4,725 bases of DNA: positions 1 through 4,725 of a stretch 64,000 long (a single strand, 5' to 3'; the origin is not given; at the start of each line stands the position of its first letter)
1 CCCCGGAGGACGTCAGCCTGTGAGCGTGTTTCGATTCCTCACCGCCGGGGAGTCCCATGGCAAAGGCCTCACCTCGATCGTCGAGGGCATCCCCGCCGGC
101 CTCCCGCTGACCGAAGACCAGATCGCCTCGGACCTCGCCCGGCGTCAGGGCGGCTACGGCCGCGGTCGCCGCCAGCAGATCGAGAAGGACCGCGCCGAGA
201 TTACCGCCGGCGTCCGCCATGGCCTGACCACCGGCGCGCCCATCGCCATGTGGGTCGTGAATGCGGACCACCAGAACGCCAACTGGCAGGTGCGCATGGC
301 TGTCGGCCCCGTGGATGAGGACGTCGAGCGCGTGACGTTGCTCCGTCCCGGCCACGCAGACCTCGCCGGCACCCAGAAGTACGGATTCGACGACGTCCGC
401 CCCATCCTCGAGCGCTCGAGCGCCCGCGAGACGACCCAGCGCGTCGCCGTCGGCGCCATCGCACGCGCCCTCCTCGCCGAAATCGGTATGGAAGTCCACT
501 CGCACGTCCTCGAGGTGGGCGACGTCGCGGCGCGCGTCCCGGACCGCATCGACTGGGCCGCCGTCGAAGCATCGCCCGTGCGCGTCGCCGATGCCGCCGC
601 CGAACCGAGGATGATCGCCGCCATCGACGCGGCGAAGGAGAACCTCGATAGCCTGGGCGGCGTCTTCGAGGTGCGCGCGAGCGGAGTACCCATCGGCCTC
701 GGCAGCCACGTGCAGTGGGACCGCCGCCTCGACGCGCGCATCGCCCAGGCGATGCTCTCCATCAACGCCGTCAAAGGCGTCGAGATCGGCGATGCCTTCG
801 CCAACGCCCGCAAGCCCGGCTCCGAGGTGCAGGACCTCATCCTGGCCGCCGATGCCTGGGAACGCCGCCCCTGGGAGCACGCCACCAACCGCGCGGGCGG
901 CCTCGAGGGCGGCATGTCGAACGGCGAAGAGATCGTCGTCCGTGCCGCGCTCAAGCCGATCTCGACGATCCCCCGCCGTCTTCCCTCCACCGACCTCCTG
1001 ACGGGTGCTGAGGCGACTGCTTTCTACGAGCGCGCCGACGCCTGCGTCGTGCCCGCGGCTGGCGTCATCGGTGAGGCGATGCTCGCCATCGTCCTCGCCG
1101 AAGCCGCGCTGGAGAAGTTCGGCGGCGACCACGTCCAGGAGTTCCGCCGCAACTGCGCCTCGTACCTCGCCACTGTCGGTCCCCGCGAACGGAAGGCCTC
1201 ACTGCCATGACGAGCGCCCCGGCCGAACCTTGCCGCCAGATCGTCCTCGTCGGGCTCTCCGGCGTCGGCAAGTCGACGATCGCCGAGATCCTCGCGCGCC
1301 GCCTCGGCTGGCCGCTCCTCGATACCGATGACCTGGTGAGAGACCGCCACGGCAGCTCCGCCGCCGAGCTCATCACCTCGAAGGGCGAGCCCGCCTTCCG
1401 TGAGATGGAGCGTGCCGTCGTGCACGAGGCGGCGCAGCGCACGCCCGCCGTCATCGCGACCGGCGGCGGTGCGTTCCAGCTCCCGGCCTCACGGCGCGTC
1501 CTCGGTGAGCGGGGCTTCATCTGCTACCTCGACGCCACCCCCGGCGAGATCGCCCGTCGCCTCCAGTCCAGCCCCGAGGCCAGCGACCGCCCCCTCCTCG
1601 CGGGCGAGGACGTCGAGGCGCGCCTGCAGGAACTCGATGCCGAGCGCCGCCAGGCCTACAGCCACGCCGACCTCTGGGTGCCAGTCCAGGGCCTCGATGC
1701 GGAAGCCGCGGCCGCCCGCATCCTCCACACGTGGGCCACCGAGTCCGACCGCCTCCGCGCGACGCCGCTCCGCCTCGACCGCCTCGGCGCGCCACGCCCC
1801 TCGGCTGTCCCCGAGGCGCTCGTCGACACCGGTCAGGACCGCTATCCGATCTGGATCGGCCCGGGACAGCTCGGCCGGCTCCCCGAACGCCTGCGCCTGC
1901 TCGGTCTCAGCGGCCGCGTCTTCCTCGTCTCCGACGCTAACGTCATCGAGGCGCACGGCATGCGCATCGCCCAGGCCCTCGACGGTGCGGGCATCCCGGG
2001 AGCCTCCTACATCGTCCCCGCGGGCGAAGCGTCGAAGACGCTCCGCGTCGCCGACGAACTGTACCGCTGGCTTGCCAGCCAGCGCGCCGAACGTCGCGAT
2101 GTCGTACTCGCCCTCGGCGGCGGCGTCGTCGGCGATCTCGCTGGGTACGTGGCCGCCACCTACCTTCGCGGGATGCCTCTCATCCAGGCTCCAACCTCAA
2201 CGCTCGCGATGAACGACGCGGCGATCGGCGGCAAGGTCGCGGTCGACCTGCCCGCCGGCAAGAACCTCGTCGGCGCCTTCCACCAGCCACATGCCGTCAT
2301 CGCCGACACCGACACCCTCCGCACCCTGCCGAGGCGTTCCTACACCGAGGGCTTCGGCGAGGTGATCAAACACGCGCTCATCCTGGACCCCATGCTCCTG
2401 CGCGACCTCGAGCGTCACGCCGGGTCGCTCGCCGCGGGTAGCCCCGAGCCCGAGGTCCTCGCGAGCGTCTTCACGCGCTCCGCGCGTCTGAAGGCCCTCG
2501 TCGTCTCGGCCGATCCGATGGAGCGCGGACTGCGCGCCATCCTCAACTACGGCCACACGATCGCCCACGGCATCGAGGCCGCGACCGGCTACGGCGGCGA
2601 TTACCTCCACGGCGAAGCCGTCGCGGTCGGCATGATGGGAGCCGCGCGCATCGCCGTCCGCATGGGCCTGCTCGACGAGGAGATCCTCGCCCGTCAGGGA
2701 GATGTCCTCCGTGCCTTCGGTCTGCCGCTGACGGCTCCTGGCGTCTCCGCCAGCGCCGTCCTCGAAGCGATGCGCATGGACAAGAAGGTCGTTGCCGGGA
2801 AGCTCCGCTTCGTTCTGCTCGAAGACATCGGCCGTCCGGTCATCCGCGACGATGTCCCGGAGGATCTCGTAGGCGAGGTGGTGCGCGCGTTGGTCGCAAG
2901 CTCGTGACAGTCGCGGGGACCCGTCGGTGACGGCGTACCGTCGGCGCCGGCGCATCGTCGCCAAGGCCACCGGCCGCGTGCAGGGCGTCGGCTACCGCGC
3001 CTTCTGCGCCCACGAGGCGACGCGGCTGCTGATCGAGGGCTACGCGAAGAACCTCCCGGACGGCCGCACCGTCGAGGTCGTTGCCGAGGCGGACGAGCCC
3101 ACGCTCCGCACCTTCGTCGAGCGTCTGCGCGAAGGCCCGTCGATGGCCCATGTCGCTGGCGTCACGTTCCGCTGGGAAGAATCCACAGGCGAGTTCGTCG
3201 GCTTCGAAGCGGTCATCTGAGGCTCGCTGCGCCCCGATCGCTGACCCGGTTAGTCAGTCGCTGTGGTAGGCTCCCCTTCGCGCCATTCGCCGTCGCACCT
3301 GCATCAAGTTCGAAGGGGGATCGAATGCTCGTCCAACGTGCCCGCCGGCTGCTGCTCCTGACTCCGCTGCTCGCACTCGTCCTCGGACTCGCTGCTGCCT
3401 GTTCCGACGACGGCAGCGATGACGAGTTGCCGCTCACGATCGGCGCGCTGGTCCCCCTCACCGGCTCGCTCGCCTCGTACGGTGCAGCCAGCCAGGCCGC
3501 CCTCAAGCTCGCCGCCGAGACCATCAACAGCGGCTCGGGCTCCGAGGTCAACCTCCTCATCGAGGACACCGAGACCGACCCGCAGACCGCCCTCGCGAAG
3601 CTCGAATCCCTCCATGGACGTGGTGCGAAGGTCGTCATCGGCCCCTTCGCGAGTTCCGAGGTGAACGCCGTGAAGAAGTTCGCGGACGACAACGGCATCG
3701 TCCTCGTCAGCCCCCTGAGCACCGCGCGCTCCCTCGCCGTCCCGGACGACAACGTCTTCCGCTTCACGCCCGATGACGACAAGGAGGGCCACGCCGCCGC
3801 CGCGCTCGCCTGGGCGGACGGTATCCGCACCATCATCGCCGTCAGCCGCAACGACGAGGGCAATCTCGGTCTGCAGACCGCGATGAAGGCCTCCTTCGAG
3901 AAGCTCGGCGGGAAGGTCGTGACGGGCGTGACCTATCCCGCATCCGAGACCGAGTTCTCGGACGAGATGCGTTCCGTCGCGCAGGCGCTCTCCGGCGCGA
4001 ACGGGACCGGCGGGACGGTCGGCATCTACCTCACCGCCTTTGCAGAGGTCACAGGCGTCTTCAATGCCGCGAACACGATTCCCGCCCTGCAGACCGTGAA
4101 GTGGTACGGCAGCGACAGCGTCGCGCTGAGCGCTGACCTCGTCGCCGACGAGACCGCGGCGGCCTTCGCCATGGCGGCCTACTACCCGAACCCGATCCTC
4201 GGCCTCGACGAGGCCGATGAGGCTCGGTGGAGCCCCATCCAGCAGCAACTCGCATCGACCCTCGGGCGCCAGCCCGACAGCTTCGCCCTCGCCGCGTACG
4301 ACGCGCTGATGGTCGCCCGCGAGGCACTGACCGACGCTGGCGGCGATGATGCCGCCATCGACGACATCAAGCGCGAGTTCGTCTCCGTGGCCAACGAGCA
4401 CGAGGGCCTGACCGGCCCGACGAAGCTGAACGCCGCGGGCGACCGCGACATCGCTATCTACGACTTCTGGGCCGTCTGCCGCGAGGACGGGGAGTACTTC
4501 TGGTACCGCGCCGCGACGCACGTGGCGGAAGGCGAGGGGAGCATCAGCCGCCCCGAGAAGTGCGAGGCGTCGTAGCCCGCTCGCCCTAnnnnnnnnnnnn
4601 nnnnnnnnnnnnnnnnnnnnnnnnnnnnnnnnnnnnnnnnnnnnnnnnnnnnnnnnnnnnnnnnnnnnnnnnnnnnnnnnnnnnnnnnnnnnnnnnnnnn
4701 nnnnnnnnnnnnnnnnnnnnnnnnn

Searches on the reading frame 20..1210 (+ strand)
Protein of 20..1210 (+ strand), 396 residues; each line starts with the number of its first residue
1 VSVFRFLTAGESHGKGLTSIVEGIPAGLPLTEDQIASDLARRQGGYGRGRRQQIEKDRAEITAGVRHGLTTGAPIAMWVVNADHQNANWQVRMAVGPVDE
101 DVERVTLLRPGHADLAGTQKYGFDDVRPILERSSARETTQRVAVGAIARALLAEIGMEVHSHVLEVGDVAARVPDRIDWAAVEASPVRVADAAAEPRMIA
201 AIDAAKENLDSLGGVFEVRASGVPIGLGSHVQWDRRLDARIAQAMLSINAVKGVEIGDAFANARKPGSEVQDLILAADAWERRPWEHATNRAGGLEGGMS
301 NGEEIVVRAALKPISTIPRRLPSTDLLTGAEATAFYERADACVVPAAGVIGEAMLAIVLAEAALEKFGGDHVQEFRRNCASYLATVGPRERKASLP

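Call 55: search_protein_families(library=pfam, proteins=[window:20-1210:+], max_evalue=0.00001)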
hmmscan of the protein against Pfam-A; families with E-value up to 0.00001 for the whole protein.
window:20-1210:+ (396 aa): 1 family
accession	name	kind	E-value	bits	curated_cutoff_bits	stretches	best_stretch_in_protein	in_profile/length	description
PF01264.26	Chorismate_synt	-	1.3e-116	389.3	27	1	4-364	1-327/327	Chorismate synthase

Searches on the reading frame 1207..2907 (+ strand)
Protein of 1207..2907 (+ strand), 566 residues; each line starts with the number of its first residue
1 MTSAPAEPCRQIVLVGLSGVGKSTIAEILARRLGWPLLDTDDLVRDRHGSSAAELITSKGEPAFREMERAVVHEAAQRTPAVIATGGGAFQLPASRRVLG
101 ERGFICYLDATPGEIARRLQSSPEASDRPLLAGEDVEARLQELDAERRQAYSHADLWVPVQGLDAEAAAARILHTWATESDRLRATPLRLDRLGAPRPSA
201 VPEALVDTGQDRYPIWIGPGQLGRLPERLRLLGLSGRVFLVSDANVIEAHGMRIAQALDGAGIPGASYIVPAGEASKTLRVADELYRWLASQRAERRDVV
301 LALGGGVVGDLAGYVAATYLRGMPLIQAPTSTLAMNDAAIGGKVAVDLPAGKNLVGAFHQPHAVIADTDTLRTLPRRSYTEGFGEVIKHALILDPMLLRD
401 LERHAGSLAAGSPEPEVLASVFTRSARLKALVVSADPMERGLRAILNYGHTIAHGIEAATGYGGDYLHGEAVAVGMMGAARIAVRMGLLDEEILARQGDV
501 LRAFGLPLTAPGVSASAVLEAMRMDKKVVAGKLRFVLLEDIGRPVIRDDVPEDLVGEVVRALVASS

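Call 55: search_protein_families(library=pfam, proteins=[window:1207-2907:+], max_evalue=0.00001)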
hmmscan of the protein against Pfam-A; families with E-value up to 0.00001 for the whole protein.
window:1207-2907:+ (566 aa): 7 families
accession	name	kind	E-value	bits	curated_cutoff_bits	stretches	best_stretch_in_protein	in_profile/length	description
PF01761.26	DHQ_synthase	-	3.8e-45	152.7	24.2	1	268-379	2-113/115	3-dehydroquinate synthase N-terminal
PF24621.2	DHQS_C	-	1.5e-40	138.9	27.6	1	382-528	1-144/144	3-dehydroquinate synthase C-terminal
PF01202.28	SKI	-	3.1e-37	128.6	22.1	1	19-174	2-156/159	Shikimate kinase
PF13685.12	Fe-ADH_2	-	8.5e-14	52.2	28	1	217-374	2-148/149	Iron-containing alcohol dehydrogenase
PF00465.25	Fe-ADH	-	2.4e-10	40.7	31.3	1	215-329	4-128/168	Iron-containing alcohol dehydrogenase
PF13671.12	AAA_33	-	4.4e-08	34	27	1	12-87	2-78/143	AAA domain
PF13238.12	AAA_18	-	7.4e-07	30.1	29.4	1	12-126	1-115/128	AAA domain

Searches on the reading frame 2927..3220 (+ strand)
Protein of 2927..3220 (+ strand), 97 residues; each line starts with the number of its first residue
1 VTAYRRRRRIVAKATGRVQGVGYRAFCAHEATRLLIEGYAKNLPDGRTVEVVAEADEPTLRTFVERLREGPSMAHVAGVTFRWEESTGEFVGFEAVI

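Call 59: search_protein_families(library=pfam, proteins=[window:2927-3220:+], max_evalue=0.0001)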
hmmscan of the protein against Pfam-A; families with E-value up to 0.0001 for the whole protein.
window:2927-3220:+ (97 aa): 1 family
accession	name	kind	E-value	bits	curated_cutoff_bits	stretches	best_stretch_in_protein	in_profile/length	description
PF00708.24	Acylphosphatase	-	7e-22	78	22.5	1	14-94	5-84/85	Acylphosphatase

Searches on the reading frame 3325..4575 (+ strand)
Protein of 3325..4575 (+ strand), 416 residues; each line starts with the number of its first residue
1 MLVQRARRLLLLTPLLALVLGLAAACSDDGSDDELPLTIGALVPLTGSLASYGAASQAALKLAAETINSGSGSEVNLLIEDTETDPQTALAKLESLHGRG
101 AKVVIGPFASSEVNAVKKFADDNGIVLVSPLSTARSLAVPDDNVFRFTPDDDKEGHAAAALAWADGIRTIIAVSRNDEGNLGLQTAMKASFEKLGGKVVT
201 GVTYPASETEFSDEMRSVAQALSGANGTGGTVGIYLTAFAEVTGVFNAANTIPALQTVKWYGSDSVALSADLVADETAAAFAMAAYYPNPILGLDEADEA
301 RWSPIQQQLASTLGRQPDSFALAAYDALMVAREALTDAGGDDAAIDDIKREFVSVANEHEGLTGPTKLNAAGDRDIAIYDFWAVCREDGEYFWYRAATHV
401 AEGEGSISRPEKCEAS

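Call 55: search_protein_families(library=pfam, proteins=[window:3325-4575:+], max_evalue=0.00001)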
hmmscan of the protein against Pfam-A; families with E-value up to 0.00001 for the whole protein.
window:3325-4575:+ (416 aa): 3 families
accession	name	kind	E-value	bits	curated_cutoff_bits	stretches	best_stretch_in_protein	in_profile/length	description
PF13458.12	Peripla_BP_6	-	2.4e-37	129.8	31.7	1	36-344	1-302/343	Periplasmic binding protein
PF01094.35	ANF_receptor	-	4.5e-29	102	25.4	1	57-383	3-349/353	Receptor family ligand binding region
PF04348.19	LppC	-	9.2e-08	31.6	28.8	1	38-200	220-379/563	LppC putative lipoprotein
